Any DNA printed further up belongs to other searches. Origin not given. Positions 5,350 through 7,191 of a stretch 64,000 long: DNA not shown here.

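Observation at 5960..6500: About 180-aa Ser/Arg-rich disordered insertion inside the catalytic domain of GDP-mannose pyrophosphorylase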

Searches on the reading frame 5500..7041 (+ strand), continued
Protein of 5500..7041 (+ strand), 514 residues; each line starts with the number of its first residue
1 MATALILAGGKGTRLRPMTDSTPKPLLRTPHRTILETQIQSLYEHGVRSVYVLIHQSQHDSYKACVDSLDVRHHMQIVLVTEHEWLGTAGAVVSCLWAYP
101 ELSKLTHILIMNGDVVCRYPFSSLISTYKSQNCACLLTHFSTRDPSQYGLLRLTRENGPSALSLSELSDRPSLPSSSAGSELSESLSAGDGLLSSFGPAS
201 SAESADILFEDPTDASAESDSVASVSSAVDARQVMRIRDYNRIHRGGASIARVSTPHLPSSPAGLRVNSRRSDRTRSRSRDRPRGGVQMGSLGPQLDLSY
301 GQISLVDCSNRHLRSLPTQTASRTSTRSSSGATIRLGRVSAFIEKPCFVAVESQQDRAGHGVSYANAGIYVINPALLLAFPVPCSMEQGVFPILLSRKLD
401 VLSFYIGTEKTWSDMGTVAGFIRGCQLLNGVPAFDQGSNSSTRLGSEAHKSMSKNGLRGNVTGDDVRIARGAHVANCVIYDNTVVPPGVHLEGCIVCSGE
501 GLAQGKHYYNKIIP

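Call 22: predict_structure(alignment_id=A2)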
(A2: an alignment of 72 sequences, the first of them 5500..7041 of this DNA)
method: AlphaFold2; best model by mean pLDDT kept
length: 514 residues; sequences in the alignment: 72
mean_pLDDT: 69.4   pTM: 0.68
mean pLDDT of the five models: 69.4, 67.9, 66.1, 66.0, 64.9
residues with pLDDT >= 90: 247; 70-90: 53; 50-70: 31; < 50: 183
segments of 3 or more residues with pLDDT < 50: 163-329, 439-453
pLDDT, mean of each block of 10 residues (from residue 1): 91 85 91 93 95 96 96 96 95 97 97 90 94 96 89 74 44 33 29 29 29 30 29 34 42 30 28 31 31 31 29 31 38 83 78 60 90 97 95 96 90 91 92 68 41 60 93 94 95 93 94 93
secondary structure, 60 per line:
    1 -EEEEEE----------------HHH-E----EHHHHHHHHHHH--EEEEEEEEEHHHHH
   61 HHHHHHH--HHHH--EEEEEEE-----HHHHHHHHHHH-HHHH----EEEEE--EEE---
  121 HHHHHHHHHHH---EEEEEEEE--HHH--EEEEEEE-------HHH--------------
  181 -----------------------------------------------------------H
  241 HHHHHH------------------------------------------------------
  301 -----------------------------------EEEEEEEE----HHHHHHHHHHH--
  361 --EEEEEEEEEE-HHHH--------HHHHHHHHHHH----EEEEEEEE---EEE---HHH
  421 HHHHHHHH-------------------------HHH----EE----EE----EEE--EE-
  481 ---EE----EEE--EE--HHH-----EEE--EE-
elements in order: E2-7 H34-44 E47-55 H56-67 H70-73 E76-82 H88-98 H100-103 E108-112 E115-117 H121-131 E135-142 E150-156 H240-246 E336-343 H348-358 E363-372 H374-377 H386-396 E401-408 E412-414 H418-428 E473-475 E490-492 E507-509

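Call 26: fold_search(model_id=the predicted structure, library=pdb)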
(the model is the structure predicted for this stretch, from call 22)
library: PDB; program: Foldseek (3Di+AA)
matches with E <= 10: 1340; with E <= 0.001: 503
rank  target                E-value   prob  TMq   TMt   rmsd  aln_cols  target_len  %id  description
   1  7d74_G                1.1e-17  1.00  0.47  0.66   5.9       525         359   18  Cryo-EM structure of GMPPA/GMPPB complex bound to GTP (state II) (released 2021-05-19)
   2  7d72_E                3.2e-17  1.00  0.50  0.69   5.8       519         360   18  Cryo-EM structures of human GMPPA/GMPPB complex bound to GDP-Mannose (released 2021-05-05)
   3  7x8k_A                4.3e-17  1.00  0.45  0.60   6.6       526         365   17  Arabidopsis GDP-D-mannose pyrophosphorylase (VTC1) structure (product-bound) (released 2022-05-18)
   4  8yre_D                8.9e-16  1.00  0.47  0.65   6.9       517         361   17  Crystal structure of Arabidopsis VTC1-KJC2 (released 2025-04-02)
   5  8yre_F                2.0e-15  1.00  0.46  0.64   6.4       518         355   17  Crystal structure of Arabidopsis VTC1-KJC2 (released 2025-04-02)
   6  7x8j_A                2.2e-15  1.00  0.47  0.66   6.7       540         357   16  Arabidopsis GDP-D-mannose pyrophosphorylase (VTC1) structure (unliganded) (released 2022-05-18)
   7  7d73_F                9.5e-15  1.00  0.48  0.68   6.0       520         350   17  Cryo-EM structure of GMPPA/GMPPB complex bound to GTP (State I) (released 2021-05-05)
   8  8yre_E                1.3e-14  1.00  0.47  0.65   5.8       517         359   17  Crystal structure of Arabidopsis VTC1-KJC2 (released 2025-04-02)
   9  7d72_B                1.7e-14  1.00  0.47  0.58   7.6       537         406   13  Cryo-EM structures of human GMPPA/GMPPB complex bound to GDP-Mannose (released 2021-05-05)
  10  6v96_J                3.0e-14  1.00  0.47  0.57   8.3       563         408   11  Agrobacterium tumefaciens ADP-Glucose pyrophosphorylase-S72E (released 2020-12-16)
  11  7x8k_B                3.4e-14  1.00  0.45  0.60   6.6       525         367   18  Arabidopsis GDP-D-mannose pyrophosphorylase (VTC1) structure (product-bound) (released 2022-05-18)
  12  7x8j_B                3.8e-14  1.00  0.45  0.63   7.9       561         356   15  Arabidopsis GDP-D-mannose pyrophosphorylase (VTC1) structure (unliganded) (released 2022-05-18)
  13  7x8k_C                4.6e-14  1.00  0.45  0.62   6.4       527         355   17  Arabidopsis GDP-D-mannose pyrophosphorylase (VTC1) structure (product-bound) (released 2022-05-18)
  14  5l6v_O                6.2e-14  1.00  0.47  0.57   9.0       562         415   12  Crystal structure of E. coli ADP-glucose pyrophosphorylase (AGPase) in complex with a negative allosteric regulator ad (released 2016-09-07)
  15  5l6s_C                6.2e-14  1.00  0.44  0.54   9.5       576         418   11  Crystal structure of E. coli ADP-glucose pyrophosphorylase (AGPase) in complex with a positive allosteric regulator be (released 2016-09-07)
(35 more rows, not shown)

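Call 31: search_protein_representatives(alignment_id=A1)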
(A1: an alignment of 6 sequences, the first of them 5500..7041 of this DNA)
Query: 6 sequences, 524 profile positions. Proteins with E-value up to 0.001 (for the whole library): 11450; up to 1e-10: 966; up to 1e-30: 2. The best 150 are listed.
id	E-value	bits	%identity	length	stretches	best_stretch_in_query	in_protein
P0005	0.0e+00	1011.4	-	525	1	1-524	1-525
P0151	1.3e-98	347.5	-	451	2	1-264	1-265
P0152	5.0e-28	114.5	-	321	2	2-132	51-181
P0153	9.4e-27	110.3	-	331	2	4-156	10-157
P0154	1.6e-26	109.6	-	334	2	3-161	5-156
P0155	2.5e-26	108.9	-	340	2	2-154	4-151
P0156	5.2e-26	107.9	-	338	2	4-153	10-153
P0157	6.1e-26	107.6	-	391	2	3-158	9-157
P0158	1.1e-25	106.7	-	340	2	4-151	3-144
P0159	3.9e-25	105.0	-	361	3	2-153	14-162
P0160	1.8e-24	102.8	-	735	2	1-127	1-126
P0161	1.9e-24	102.7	-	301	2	1-157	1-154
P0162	2.6e-24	102.3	-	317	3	4-160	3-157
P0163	2.7e-24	102.2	-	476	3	3-151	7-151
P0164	4.2e-24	101.6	-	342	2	4-164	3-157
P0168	1.1e-22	96.9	-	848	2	1-128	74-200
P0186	1.8e-20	89.6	-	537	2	3-156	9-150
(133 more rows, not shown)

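Call 33: list_cluster_members(proteins=[P0151, P0152])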
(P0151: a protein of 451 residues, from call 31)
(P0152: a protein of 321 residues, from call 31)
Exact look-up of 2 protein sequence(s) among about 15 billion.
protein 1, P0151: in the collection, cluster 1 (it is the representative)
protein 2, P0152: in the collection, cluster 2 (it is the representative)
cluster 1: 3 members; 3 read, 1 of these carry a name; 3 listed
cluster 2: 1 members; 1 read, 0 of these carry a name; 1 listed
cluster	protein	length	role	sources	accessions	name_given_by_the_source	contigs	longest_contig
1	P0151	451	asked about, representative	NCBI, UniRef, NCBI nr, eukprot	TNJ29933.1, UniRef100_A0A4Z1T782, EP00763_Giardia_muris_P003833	Mannose-1-phosphate guanyltransferase [Giardia muris] | Mannose-1-phosphate guanyltransferase n=1 Tax=Giardia muris TaxID=5742 ... | TNJ29933.1 Mannose-1-phosphate guanyltransferase [Giardia muris]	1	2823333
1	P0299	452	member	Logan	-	-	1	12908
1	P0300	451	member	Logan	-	-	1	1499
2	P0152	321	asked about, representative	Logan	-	-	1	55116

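Call 36: list_cluster_members(proteins=[P0160, P0168, P0153, P0154, P0155, P0156, P0157, P0186, P0163])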
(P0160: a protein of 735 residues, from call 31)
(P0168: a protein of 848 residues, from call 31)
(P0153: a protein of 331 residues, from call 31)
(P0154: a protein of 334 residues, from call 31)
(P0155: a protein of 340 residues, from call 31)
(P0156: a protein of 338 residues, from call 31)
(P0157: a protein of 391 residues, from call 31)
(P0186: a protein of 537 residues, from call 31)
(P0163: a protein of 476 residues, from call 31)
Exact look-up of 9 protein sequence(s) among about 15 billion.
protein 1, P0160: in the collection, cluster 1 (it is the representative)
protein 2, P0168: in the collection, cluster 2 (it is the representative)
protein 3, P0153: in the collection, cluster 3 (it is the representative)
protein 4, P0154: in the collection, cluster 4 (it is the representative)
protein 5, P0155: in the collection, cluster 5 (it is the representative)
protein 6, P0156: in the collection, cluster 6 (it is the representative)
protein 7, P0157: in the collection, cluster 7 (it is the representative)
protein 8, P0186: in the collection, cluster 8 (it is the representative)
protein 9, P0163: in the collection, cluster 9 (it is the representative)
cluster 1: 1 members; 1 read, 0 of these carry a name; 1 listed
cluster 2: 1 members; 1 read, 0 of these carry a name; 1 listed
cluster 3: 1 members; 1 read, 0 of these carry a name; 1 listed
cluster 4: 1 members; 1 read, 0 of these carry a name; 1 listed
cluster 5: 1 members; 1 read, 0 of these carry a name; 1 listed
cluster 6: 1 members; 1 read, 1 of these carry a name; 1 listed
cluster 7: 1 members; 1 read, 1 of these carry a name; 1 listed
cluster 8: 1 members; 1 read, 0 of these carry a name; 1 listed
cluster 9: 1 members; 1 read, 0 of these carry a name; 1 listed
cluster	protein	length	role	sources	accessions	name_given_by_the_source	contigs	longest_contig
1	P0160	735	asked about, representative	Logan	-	-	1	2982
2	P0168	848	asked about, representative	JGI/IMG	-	-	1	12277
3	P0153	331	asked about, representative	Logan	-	-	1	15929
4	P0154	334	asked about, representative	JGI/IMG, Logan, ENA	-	-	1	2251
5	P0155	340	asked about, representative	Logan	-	-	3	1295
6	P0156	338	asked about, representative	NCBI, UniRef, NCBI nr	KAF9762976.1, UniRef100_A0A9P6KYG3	Mannose-1-phosphate guanyltransferase [Nosema granulosis] | mannose-1-phosphate guanylyltransferase n=1 Tax=Nosema granulosis TaxID=83296 ...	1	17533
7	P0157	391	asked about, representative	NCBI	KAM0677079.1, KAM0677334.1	hypothetical protein BDAP_002016 [Binucleata daphniae]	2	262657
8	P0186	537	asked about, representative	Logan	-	-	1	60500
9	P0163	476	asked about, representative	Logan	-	-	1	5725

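Call 38: find_encoding_contigs(protein=P0168, flank=5000, max_places=2)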
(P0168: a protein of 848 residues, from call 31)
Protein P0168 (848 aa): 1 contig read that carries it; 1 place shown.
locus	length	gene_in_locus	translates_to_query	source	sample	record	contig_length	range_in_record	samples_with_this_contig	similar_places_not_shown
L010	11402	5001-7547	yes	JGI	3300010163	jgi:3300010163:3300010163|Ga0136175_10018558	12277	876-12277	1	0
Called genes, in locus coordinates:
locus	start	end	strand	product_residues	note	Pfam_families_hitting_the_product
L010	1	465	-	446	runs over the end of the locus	?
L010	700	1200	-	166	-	-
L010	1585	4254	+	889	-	PF17958:EF-hand_13, PF00036:EF-hand_1 (faint), PF13499:EF-hand_7 (weak)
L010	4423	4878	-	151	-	PF02229:PC4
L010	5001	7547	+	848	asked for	PF00483:NTP_transferase, PF12804:NTP_transf_3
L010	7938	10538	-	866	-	-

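Call 39: find_encoding_contigs(protein=P0152, flank=5000, max_places=2)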
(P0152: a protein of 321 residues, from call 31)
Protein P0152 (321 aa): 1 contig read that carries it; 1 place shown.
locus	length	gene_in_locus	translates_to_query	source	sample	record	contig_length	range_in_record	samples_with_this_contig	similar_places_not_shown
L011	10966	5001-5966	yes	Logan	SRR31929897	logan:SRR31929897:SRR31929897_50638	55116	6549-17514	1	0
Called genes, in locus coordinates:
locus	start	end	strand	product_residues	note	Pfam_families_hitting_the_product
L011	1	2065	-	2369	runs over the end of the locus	-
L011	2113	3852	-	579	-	PF00102:Y_phosphatase, PF22785:Tc-R-P (faint)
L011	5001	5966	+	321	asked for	PF00483:NTP_transferase, PF12804:NTP_transf_3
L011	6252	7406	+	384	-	PF00043:GST_C, PF13410:GST_C_2 (weak), PF14497:GST_C_3 (weak), PF21972:Arc1p_N_like, PF00647:EF1G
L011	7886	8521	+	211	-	-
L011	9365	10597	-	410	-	PF06870:RNA_pol_I_A49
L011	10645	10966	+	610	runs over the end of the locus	PF10644:Misat_Tub_SegII (weak), PF14881:Tubulin_3 (weak)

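Call 50: find_homologous_proteins(query=A5, max_evalue=1e-10)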
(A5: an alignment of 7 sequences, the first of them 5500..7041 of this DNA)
Query A5 (7 sequences) (514 aa, profile of the alignment): 4060 proteins with E <= 1e-10 among 8000 candidates; the best 120 are listed.
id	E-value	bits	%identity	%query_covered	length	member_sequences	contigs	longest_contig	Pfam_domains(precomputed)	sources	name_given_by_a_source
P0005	5.7e-244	829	55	100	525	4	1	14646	PF00483.30,PF12804.14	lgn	-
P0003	4.5e-243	826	65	100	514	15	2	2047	PF00483.30,PF12804.14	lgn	-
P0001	5.0e-215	734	100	96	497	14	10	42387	PF00483.30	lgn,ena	-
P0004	1.5e-211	722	60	100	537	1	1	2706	PF00483.30,PF12804.14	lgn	-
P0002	1.9e-173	596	80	88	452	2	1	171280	PF00483.30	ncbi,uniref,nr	ncbi:Mannose-1-phosphate guanyltransferase [Giardia lamblia P15]|uniref:Mannose-1-phosphate guanyltr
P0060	1.4e-46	178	28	30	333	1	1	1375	PF00483.30,PF00132.31,PF25087.2,PF25084.2,PF24894.2,PF12804.14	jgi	jgi:NDP-sugar pyrophosphorylase family protein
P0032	1.7e-45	174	33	38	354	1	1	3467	PF00483.30,PF00132.31,PF25087.2,PF25084.2,PF24894.2,PF12804.14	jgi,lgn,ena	-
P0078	3.8e-45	173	34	30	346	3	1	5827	PF00483.30,PF00132.31,PF25087.2,PF25247.2,PF25084.2,PF24894.2,PF12804.14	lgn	-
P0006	9.9e-45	172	38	29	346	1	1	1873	PF00483.30,PF00132.31,PF25087.2,PF25247.2,PF25084.2,PF24894.2,PF12804.14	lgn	-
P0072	1.7e-44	171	35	33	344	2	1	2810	PF00483.30,PF00132.31,PF25087.2,PF25247.2,PF25084.2,PF24894.2,PF12804.14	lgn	-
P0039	2.1e-44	171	36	32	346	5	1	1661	PF00483.30,PF00132.31,PF07959.19,PF25087.2,PF25247.2,PF25084.2,PF24894.2,PF12804.14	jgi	jgi:mannose-1-phosphate guanylyltransferase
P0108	2.9e-44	170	31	29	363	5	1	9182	PF00483.30,PF00132.31,PF25087.2,PF25084.2,PF24894.2,PF12804.14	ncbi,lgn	ncbi:MAG: NDP-sugar synthase [Bacillota bacterium]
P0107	3.1e-44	170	36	32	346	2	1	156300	PF00483.30,PF00132.31,PF25087.2,PF25247.2,PF25084.2,PF24894.2,PF12804.14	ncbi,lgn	-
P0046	3.3e-44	170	32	30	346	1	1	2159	PF00483.30,PF00132.31,PF25087.2,PF25247.2,PF25084.2,PF24894.2,PF12804.14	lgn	-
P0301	5.7e-44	169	33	30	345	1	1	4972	PF00483.30,PF00132.31,PF25087.2,PF25247.2,PF25084.2,PF24894.2,PF12804.14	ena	-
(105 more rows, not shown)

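Call 51: find_homologous_proteins(query=L011:6252-7403:+, max_evalue=0.00001)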
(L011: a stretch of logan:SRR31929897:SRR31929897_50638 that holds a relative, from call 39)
Query L011:6252-7403:+ (384 aa): 8 proteins with E <= 0.00001 among 2675 candidates.
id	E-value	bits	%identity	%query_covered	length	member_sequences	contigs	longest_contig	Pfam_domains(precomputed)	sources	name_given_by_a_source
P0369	8.3e-268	906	100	100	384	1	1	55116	PF14497.12,PF21972.2,PF00647.25,PF13410.12,PF00043.31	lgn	-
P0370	2.6e-103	364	46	98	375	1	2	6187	PF21972.2,PF00647.25,PF13410.12,PF17171.10,PF00043.31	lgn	-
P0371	1.6e-91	325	43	100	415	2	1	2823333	PF00647.25,PF13410.12,PF00043.31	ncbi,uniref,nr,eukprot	ncbi:Elongation factor 1-gamma [Giardia muris]|uniref:Elongation factor 1-gamma n=1 Tax=Giardia muri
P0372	5.0e-84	301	40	100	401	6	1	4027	PF21972.2,PF00647.25,PF00043.31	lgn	-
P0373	5.9e-84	300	41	100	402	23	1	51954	PF21972.2,PF00647.25,PF00043.31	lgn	-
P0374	7.4e-81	290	42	87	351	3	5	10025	PF21972.2,PF00647.25,PF00043.31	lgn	-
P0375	5.1e-80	287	41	100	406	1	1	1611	PF21972.2,PF00647.25,PF00043.31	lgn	-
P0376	5.4e-53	198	35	97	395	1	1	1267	PF00647.25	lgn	-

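Call 53: find_encoding_contigs(protein=P0160, flank=3000, max_places=2)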
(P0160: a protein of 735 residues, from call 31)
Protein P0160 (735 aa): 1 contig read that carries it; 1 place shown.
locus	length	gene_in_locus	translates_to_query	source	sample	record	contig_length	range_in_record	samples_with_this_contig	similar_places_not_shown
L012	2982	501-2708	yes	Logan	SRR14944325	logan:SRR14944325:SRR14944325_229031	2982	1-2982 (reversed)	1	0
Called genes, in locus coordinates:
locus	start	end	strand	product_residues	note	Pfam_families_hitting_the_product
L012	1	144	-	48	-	?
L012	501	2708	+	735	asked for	PF00483:NTP_transferase, PF12804:NTP_transf_3, PF00132:Hexapep (faint), PF25084:LbH_EIF2B (faint), PF25087:GMPPB_C (weak)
